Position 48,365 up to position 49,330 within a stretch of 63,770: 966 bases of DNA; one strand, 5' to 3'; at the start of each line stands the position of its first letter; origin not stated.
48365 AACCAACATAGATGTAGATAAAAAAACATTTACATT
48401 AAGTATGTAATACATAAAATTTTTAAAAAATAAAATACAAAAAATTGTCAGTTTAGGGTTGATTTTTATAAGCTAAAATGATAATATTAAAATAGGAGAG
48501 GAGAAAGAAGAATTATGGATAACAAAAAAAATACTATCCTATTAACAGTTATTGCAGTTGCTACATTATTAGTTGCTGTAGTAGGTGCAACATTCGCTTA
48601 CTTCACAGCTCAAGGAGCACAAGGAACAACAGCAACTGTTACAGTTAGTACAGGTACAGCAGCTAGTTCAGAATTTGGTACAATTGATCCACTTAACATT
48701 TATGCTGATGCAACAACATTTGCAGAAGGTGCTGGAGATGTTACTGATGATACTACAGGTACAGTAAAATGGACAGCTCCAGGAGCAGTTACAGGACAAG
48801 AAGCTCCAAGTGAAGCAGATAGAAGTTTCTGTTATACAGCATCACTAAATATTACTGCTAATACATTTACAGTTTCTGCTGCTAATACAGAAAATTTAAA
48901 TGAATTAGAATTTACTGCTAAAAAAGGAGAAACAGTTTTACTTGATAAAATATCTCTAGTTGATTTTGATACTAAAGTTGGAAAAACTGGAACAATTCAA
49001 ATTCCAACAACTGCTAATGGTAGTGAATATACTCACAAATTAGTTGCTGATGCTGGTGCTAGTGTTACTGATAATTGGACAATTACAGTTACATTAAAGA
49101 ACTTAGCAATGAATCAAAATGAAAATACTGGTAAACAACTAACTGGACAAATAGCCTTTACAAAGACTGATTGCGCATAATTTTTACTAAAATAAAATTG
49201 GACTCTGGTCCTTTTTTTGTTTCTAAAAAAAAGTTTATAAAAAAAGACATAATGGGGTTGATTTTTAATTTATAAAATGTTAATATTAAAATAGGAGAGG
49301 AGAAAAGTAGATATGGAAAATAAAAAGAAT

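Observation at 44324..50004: Four neighbouring genes share a TasA/CalY-like (SipW-type) signal and N-terminal strand motif: candidate uncharacterised extracellular fibre locus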

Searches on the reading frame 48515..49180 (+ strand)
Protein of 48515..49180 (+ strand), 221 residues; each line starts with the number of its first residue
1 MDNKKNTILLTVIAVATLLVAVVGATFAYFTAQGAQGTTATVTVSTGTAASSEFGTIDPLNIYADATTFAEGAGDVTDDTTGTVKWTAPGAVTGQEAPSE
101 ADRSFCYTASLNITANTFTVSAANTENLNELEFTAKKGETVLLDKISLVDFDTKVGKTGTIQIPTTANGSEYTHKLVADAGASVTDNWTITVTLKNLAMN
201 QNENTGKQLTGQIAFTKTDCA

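Call 3: search_protein_families(library=pfam, proteins=[window:48515-49180:+], max_evalue=1)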
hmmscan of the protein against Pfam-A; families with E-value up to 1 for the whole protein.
window:48515-49180:+ (221 aa): 2 families
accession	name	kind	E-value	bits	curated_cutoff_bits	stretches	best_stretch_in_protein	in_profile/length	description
PF24334.1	DUF7502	-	0.032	14.1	27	1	7-90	157-234/281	Family of unknown function (DUF7502)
PF07790.16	Pilin_N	-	0.043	15.1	25.2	0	12-80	12-67/78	Archaeal Type IV pilin, N-terminal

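Call 4: search_protein_families(library=ncbifam, proteins=[window:48515-49180:+], max_evalue=1)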
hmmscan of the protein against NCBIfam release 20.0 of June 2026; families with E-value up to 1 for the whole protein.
window:48515-49180:+ (221 aa): 1 family
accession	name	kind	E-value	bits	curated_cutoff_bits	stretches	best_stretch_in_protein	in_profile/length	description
NF005435.1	PRK07021.1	equivalog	0.1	12.4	131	1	3-60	4-62/157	flagellar basal body-associated protein FliL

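Call 7: find_homologous_proteins(query=window:48515-49180:+, max_evalue=0.001)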
Query window:48515-49180:+ (221 aa): 1820 proteins with E <= 0.001 among 4552 candidates; the best 120 are listed.
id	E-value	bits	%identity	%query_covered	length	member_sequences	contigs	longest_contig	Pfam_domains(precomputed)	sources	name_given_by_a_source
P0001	3.8e-132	456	100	100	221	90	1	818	-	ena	-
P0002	9.4e-132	455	100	100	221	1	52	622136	-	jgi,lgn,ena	-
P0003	3.3e-131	453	99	100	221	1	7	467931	-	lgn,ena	-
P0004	3.6e-131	453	99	100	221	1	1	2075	-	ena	-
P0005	5.2e-131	453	99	100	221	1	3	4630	-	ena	-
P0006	5.4e-131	453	99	100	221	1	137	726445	-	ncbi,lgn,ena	-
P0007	2.2e-130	451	99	100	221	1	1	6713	-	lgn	-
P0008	2.9e-130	450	99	100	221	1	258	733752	-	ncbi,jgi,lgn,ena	-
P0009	3.4e-130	450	99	100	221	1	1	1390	-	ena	-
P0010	3.7e-130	450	98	100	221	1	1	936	-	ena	-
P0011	5.4e-130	449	99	100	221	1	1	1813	-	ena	-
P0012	6.5e-130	449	99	100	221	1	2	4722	-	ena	-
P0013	7.0e-130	449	98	100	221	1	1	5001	-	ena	-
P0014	7.3e-130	449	98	100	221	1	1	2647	-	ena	-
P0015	7.6e-130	449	98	100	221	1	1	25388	-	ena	-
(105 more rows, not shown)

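Call 8: search_solved_structures(query=window:48515-49180:+, max_evalue=10, show_alignments=2)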
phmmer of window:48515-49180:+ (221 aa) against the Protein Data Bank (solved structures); distinct sequences matched with E-value up to 10: 1.
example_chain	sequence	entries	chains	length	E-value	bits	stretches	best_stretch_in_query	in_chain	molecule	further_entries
4nob_A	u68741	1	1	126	1.4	12.3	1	26-86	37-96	Polymeric immunoglobulin receptor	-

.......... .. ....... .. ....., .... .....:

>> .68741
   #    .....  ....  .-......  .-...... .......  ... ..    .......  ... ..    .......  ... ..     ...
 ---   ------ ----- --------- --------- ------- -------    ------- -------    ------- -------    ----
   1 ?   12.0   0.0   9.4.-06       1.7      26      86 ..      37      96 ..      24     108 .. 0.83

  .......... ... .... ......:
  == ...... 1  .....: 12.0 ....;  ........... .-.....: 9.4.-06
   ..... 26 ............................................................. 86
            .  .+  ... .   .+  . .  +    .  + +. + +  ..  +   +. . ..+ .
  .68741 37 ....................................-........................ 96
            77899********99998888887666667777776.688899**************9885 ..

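Call 19: search_protein_representatives(alignment_id=A1)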
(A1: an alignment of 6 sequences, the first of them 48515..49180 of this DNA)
Query: 6 sequences, 219 profile positions. Proteins with E-value up to 0.001 (for the whole library): 1352; up to 1e-10: 294; up to 1e-30: 28. The best 150 are listed.
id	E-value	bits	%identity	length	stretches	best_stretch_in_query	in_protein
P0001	1.1e-128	444.0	-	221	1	1-219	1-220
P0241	1.7e-69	250.5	-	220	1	1-219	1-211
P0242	3.8e-51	190.5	-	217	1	1-219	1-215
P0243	8.6e-49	182.8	-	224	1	1-219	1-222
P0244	8.2e-48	179.6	-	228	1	1-217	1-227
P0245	1.4e-44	169.0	-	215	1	1-219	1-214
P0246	1.4e-42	162.5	-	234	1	1-219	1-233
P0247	8.0e-42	160.0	-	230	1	3-219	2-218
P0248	9.8e-42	159.7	-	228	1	1-219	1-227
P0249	2.1e-41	158.7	-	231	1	1-219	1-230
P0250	2.6e-39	151.8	-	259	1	1-219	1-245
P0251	3.3e-39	151.5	-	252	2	1-137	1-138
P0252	3.9e-38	148.0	-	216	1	4-219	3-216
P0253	1.0e-37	146.6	-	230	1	1-219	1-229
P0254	5.5e-37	144.2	-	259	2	3-191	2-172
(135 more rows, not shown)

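Call 23: search_protein_families(library=pfam, alignment_id=A3, max_evalue=1)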
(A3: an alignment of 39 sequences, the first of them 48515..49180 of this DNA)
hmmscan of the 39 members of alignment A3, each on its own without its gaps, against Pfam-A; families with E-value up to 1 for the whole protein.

A. member 1, window:48515-49180:+ (221 aa): 2 families
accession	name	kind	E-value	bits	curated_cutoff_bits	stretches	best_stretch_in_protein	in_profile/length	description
PF24334.1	DUF7502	-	0.032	14.1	27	1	7-90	157-234/281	Family of unknown function (DUF7502)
PF07790.16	Pilin_N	-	0.043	15.1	25.2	0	12-80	12-67/78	Archaeal Type IV pilin, N-terminal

B. families by the number of members that match (of 39 scanned): 35 families (the first 25 are shown)
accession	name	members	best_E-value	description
PF07790.16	Pilin_N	4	0.014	Archaeal Type IV pilin, N-terminal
PF14155.11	DUF4307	3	0.0011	Domain of unknown function (DUF4307)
PF02706.20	Wzz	3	0.072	Chain length determinant protein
PF13273.12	DUF4064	2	0.0053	Protein of unknown function (DUF4064)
PF24334.1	DUF7502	2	0.012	Family of unknown function (DUF7502)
PF20033.5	DUF6438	1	0.0011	Domain of unknown function (DUF6438)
PF16346.12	GH32_BT1760-like_C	1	0.0016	GH32, BT1760-like, C-terminal domain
PF11766.14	Candida_ALS_N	1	0.0082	Agglutinin-like protein, N-terminal domain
PF23575.1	JAG1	1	0.0098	Protein jagged-1-like, predicted ferredoxin-like domain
PF25592.1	DUF7937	1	0.02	Domain of unknown function (DUF7937)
PF00127.26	Copper-bind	1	0.031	Copper binding proteins, plastocyanin/azurin family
PF25377.1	DUF7886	1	0.037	Domain of unknown function (DUF7886)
PF16347.10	SGSH_C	1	0.058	N-sulphoglucosamine sulphohydrolase, C-terminal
PF22852.1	SoxE_N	1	0.062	Sulfocyanin, N-terminal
PF09919.14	DUF2149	1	0.063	Uncharacterized conserved protein (DUF2149)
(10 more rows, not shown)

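Call 24: search_solved_structures(query=A3, max_evalue=10, show_alignments=3)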
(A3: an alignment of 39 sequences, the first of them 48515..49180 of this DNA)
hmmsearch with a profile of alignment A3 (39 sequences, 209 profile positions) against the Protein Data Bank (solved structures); distinct sequences matched with E-value up to 10: 3.
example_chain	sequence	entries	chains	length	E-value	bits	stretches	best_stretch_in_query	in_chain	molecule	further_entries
2l9u_A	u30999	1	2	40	0.49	13.7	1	6-32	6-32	Receptor tyrosine-protein kinase erbB-3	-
6nav_A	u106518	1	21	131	2.1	11.6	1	7-102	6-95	M9UD72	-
8tib_A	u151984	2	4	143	2.3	11.4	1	7-101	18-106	DUF973 family protein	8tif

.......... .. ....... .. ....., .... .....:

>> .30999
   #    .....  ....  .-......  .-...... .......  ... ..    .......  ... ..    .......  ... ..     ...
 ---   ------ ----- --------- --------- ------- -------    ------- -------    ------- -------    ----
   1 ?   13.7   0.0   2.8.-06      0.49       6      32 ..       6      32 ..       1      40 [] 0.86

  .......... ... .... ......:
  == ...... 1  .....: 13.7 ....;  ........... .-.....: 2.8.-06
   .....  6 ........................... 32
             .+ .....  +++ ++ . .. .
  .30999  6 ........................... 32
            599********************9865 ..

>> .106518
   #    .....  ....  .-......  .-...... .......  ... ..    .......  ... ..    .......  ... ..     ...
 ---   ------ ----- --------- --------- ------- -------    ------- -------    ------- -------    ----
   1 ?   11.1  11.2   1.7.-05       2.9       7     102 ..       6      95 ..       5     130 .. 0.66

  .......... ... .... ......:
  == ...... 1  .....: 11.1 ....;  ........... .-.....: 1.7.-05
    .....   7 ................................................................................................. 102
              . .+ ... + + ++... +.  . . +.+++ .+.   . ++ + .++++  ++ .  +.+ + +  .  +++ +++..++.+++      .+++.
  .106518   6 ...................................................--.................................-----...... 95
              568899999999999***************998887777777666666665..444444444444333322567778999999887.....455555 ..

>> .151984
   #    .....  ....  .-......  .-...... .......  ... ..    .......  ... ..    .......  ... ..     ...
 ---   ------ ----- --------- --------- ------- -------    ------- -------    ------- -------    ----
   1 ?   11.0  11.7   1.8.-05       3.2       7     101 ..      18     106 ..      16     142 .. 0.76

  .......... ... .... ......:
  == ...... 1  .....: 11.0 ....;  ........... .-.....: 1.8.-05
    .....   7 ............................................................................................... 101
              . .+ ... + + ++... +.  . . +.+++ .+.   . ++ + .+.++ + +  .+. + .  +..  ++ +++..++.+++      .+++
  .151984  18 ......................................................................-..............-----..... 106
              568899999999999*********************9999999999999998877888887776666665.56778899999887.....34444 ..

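Call 32: find_related_loci(query=A3, collection=genome_contigs, flank=10000)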
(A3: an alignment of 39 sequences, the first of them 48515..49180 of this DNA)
Query A3 (221 aa) in genome_contigs; peptide patterns used: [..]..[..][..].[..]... (x = any residue, [..] = any of these).
593 stretches matched a pattern (row limit reached: there are more); 466 encode a relative of the query (tblastn E <= 1e-3); the best 80 are kept; 78 distinct loci.
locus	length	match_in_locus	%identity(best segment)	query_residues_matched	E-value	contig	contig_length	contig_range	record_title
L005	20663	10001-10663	98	1-221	1e-140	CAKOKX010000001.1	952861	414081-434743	MAG: uncultured Bacilli bacterium isolate REFINED_METABAT215_TOP10_CONTIGS_1500_ASSEMBLY_K77_MERGED__Hadza_MoBio_hadza-I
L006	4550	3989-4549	100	1-187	3e-119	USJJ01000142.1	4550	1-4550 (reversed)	uncultured Ruminococcus sp. isolate UMGS1778 genome assembly, contig: NODE_10741_length_4550_cov_2.157063, whole genome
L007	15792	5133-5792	84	1-221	2e-118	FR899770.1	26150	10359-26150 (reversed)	Firmicutes bacterium CAG:460 genomic scaffold, scf47, whole genome shotgun sequence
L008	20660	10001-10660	64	1-220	4e-83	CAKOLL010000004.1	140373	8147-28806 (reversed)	MAG: uncultured Bacilli bacterium isolate REFINED_METABAT215_TOP10_CONTIGS_1500_ASSEMBLY_K77_MERGED__Hadza_PheChl_Fiber-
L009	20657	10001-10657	60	1-220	5e-82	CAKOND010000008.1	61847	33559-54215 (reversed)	MAG: uncultured Bacilli bacterium isolate REFINED_METABAT215_TOP10_CONTIGS_1500_ASSEMBLY_K77_MERGED__Hadza_MoBio_hadza-E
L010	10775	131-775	62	1-220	1e-80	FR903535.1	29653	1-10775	Clostridium sp. CAG:609 genomic scaffold, scf41, whole genome shotgun sequence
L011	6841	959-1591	62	3-220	9e-80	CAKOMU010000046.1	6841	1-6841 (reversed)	MAG: uncultured Bacilli bacterium isolate REFINED_METABAT215_TOP10_CONTIGS_1500_ASSEMBLY_K77_MERGED__Hadza_MoBio_C-REDO_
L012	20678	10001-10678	60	1-220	2e-77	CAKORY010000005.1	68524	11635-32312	MAG: uncultured Bacilli bacterium isolate REFINED_METABAT215_TOP10_CONTIGS_1500_ASSEMBLY_K77_MERGED__Hadza_MoBio_hadza-E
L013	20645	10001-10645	61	4-220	7e-72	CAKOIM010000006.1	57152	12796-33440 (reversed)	MAG: uncultured Bacilli bacterium isolate REFINED_METABAT215_TOP10_CONTIGS_1500_ASSEMBLY_K77_MERGED__Hadza_MoBio_hadza-A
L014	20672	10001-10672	53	1-220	1e-63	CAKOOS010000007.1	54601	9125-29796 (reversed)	MAG: uncultured Bacilli bacterium isolate REFINED_METABAT215_TOP10_CONTIGS_1500_ASSEMBLY_K77_MERGED__Hadza_MoBio_hadza-A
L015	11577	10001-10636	56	1-221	2e-63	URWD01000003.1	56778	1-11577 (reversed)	uncultured Tenericutes bacterium isolate UMGS1410 genome assembly, contig: NODE_150_length_56778_cov_8.315868, whole gen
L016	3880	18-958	53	1-221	2e-60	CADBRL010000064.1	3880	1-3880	MAG: uncultured Erysipelotrichaceae bacterium isolate RUG14232 genome assembly, contig: RUG14232_asm_64, whole genome sh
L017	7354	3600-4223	50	4-220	7e-58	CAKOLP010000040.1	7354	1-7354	MAG: uncultured Bacilli bacterium isolate REFINED_METABAT215_TOP10_CONTIGS_1500_ASSEMBLY_K77_MERGED__Hadza_MoBio_hadza-A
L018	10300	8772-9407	50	1-220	3e-53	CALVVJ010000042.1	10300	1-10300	MAG: uncultured Bacilli bacterium isolate BRZ_EQ__bin134 genome assembly, contig: BRZ_EQ__NODE_9463_length_10300_cov_4.9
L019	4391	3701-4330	46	1-215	1e-51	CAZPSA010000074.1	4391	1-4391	MAG TPA_asm: uncultured Clostridium sp. isolate SRP313737_co1_171 genome assembly, contig: NODE_26377_length_4391_cov_6.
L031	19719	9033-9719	40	1-221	1e-39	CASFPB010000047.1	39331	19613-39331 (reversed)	uncultured bacterium isolate SI.A4.metabat-bins.190 genome assembly, contig: SI.A4.metabat-bins.190.fa_k141_477131, whol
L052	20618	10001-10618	32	1-217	1e-20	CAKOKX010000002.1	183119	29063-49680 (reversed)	MAG: uncultured Bacilli bacterium isolate REFINED_METABAT215_TOP10_CONTIGS_1500_ASSEMBLY_K77_MERGED__Hadza_MoBio_hadza-I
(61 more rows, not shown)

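Call 34: predict_structure(alignment_id=A3)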
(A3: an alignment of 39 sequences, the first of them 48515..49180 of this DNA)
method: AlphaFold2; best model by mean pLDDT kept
length: 221 residues; sequences in the alignment: 39
mean_pLDDT: 93.9   pTM: 0.77
mean pLDDT of the five models: 93.9, 93.4, 91.7, 91.0, 89.7
residues with pLDDT >= 90: 179; 70-90: 37; 50-70: 5; < 50: 0
segments of 3 or more residues with pLDDT < 50: none
pLDDT, mean of each block of 10 residues (from residue 1): 72 92 89 76 88 96 97 97 97 90 97 98 97 98 98 97 98 98 98 98 98 97 86
secondary structure, 60 per line:
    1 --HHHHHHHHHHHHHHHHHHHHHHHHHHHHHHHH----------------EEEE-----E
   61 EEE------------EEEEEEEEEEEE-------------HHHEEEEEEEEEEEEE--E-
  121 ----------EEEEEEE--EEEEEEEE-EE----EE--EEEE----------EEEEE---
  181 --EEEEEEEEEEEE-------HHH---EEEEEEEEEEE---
elements in order: H3-34 E51-54 E60-63 E76-87 E104-116 E131-137 E140-147 E159-162 E173-177 E183-194 E208-218

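Call 38: fold_search(model_id=the predicted structure, library=pdb)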
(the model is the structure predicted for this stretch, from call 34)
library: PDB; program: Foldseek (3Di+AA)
matches with E <= 10: 1261; with E <= 0.001: 0
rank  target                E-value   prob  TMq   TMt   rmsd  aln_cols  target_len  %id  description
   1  9fy9_F                7.7e-03  0.97  0.30  0.41   9.7       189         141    8  Cryo-EM structure of the type 1 chaperone-usher pilus FimD-tip complex (FimDHGFC) - Conformer 1 (released 2025-06-04)
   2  8e2i_A                9.6e-03  0.69  0.24  0.03  13.0       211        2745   10  Cryo-EM structure of BIRC6/Smac (released 2023-02-15)
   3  8okw_B                9.6e-03  0.41  0.19  0.25  15.2       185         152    9  Crystal structure of Bdellovibrio bacteriovorus Bd2734 C-terminal domain (released 2023-10-25)
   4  5a3l_C                1.1e-02  0.20  0.17  0.19  18.0       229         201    8  Structure of Cea1A in complex with N-Acetylglucosamine (released 2016-06-29)
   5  5iqo_A                1.4e-02  0.75  0.23  0.33   8.6       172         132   12  Crystal structure of the E. coli type 1 pilus subunit FimG (engineered variant with substitutions Q134E and S138E; N-t (released 2016-07-06)
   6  8tzs                  1.7e-02  0.18  0.17  0.10  16.6       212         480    8  Structure of human WLS (released 2023-10-18)
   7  8okw_A                1.7e-02  0.33  0.19  0.25  15.5       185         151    9  Crystal structure of Bdellovibrio bacteriovorus Bd2734 C-terminal domain (released 2023-10-25)
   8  1m06_G                1.9e-02  0.38  0.18  0.20   9.2       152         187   11  Structural Studies of Bacteriophage alpha3 Assembly, X-Ray Crystallography (released 2002-12-25)
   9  6sgf_C                2.1e-02  0.51  0.21  0.32  12.9       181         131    9  Molecular insight into a new low affinity xylan binding module CBM86, from the xylanolytic gut symbiont Roseburia inte (released 2019-11-20)
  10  2df7_B                2.1e-02  0.18  0.19  0.12  24.4       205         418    9  Crystal structure of infectious bursal disease virus VP2 subviral particle (released 2006-06-27)
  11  6hos_B                2.2e-02  0.38  0.19  0.20  14.0       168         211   12  Structure of the KpFlo2 adhesin domain in complex with glycerol (released 2018-10-24)
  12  2df7_A                2.2e-02  0.28  0.22  0.14  24.4       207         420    8  Crystal structure of infectious bursal disease virus VP2 subviral particle (released 2006-06-27)
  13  2bba_A                2.2e-02  0.16  0.18  0.20  16.6       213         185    6  Crystal Structure and Thermodynamic Characterization of the EphB4 Receptor in Complex with an ephrin-B2 Antagonist Pep (released 2006-07-18)
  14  2df7_D                2.3e-02  0.21  0.20  0.13  24.6       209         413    9  Crystal structure of infectious bursal disease virus VP2 subviral particle (released 2006-06-27)
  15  2df7_K                2.3e-02  0.18  0.19  0.12  24.5       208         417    9  Crystal structure of infectious bursal disease virus VP2 subviral particle (released 2006-06-27)
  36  5of1_A                4.0e-02  0.82  0.32  0.34  11.6       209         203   13  The structural versatility of TasA in B. subtilis biofilm formation (released 2018-03-21)
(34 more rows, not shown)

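Call 40: search_protein_families(library=pfam, proteins=[L031:1261-3288:+, L031:3291-4811:+, L031:4827-5951:+, L031:5948-6508:+, L031:6522-7742:+, L031:7798-8961:+, L031:9033-9722:+, L031:344-973:+], max_evalue=0.1)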
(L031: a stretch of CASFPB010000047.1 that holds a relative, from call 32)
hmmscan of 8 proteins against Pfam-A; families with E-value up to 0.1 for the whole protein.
L031:1261-3288:+ (675 aa): 3 families
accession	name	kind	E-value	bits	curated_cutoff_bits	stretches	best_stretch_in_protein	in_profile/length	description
PF10502.14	Peptidase_S26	-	2.9e-06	27.8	22.9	1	47-98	21-79/168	Signal peptidase, peptidase S26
PF00717.28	Peptidase_S24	-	5.4e-06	26.5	23.3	1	51-127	37-115/116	Peptidase S24-like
PF19168.5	DUF5850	-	0.091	13.7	25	0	146-283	4-131/171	Family of unknown function (DUF5850)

L031:3291-4811:+ (506 aa): 4 families
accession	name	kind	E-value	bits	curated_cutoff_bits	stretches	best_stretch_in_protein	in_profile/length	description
PF23828.1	DUF7198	-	0.014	15.3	27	1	60-180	4-80/236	Family of unknown function (DUF7198)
PF15145.11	DUF4577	-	0.021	15.2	27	1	40-84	46-90/128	Domain of unknown function (DUF4577)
PF23906.1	DUF7248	-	0.042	14.3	27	1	47-81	3-37/58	Family of unknown function (DUF7248)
PF18432.7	ECD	-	0.059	13.5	25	0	320-381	33-94/110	Extracellular Cadherin domain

L031:4827-5951:+ (374 aa): 4 families
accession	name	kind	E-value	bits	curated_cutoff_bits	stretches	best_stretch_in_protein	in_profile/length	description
PF09823.15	DUF2357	-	2.6e-11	43.7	23.3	1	53-146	96-189/251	Domain of unknown function (DUF2357)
PF24789.1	SAC9_GBDL_2nd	-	8.5e-05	22.7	27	1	281-362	28-110/202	SAC9 second GBDL domain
PF22597.2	DYN_lid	-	0.056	14.2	27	0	83-125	45-87/93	Dynein heavy chain, ATPase lid domain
PF23629.1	Death_MADD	-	0.092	13.3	27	0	250-299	8-56/76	MAP kinase-activating death domain protein death domain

L031:5948-6508:+ (186 aa): 2 families
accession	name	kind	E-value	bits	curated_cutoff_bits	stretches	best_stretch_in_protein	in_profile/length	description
PF10502.14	Peptidase_S26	-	0.03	14.7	22.9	1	32-82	15-62/168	Signal peptidase, peptidase S26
PF05620.16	TMEM208_SND2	-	0.085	13.1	22.9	0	8-52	14-57/167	SRP-independent targeting protein 2/TMEM208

L031:6522-7742:+ (406 aa): 0 families

L031:7798-8961:+ (387 aa): 4 families
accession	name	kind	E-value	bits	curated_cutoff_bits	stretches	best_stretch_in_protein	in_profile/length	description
PF13620.12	CarboxypepD_reg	-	1.6e-10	41.6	32.3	1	234-303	2-77/82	Carboxypeptidase regulatory-like domain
PF13715.12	CarbopepD_reg_2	-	1.1e-07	32.2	32.2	1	235-303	2-72/88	CarboxypepD_reg-like domain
PF09430.16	EMC7_beta-sandw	-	0.00087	19.9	26.6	1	243-290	4-53/122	ER membrane protein complex subunit 7, beta-sandwich domain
PF14686.12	fn3_3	-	0.0013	18.9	24.4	1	259-301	28-73/75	Polysaccharide lyase family 4, domain II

L031:9033-9722:+ (229 aa): 0 families

L031:344-973:+ (209 aa): 0 families

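Call 41: search_protein_families(library=ncbifam, proteins=[L031:5948-6508:+, L031:1261-3288:+, L031:6522-7742:+], max_evalue=10)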
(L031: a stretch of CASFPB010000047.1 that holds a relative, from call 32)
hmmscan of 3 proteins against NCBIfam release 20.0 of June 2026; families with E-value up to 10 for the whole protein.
L031:5948-6508:+ (186 aa): 6 families
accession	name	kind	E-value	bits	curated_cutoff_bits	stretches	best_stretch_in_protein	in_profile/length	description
TIGR02228.1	sigpep_I_arch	equivalog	2.7e-23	82.6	51.85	1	11-170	3-154/158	signal peptidase I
NF046067.1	SigPepSipWBacil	equivalog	1.9e-18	66.7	190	1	9-172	2-163/189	signal peptidase I SipW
TIGR02227.1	sigpep_I_bact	equivalog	0.00081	19.3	47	1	24-85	7-62/162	signal peptidase I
NF007908.0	PRK10619.1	equivalog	0.028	13.6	466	1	61-121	15-72/257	histidine ABC transporter ATP-binding protein HisP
TIGR02769.1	nickel_nikE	equivalog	0.093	12.2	332.55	1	68-120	28-78/265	nickel import ATP-binding protein NikE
NF007739.0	PRK10419.1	subfamily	0.19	11.2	354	1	68-120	29-79/268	nickel ABC transporter ATP-binding protein NikE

L031:1261-3288:+ (675 aa): 6 families
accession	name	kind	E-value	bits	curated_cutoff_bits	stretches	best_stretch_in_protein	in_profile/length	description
TIGR02228.1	sigpep_I_arch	equivalog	9.9e-23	80.7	51.85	1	15-158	4-150/158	signal peptidase I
NF046067.1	SigPepSipWBacil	equivalog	4.1e-16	59.1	190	1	15-126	5-124/189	signal peptidase I SipW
TIGR02227.1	sigpep_I_bact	equivalog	8.6e-09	35.5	47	1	46-121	17-99/162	signal peptidase I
TIGR00498.1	lexA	equivalog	0.0025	17.5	110.95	1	36-130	106-198/203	transcriptional repressor LexA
TIGR02754.1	sod_Ni_protease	equivalog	0.0098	16.4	63.25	1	54-125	3-86/90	nickel-type superoxide dismutase maturation protease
NF045849.1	ICE_MMCAP2_0565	equivalog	5.2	6.8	40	1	5-41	7-42/80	Mbov_0395 family pilin-like conjugal transfer protein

L031:6522-7742:+ (406 aa): 0 families
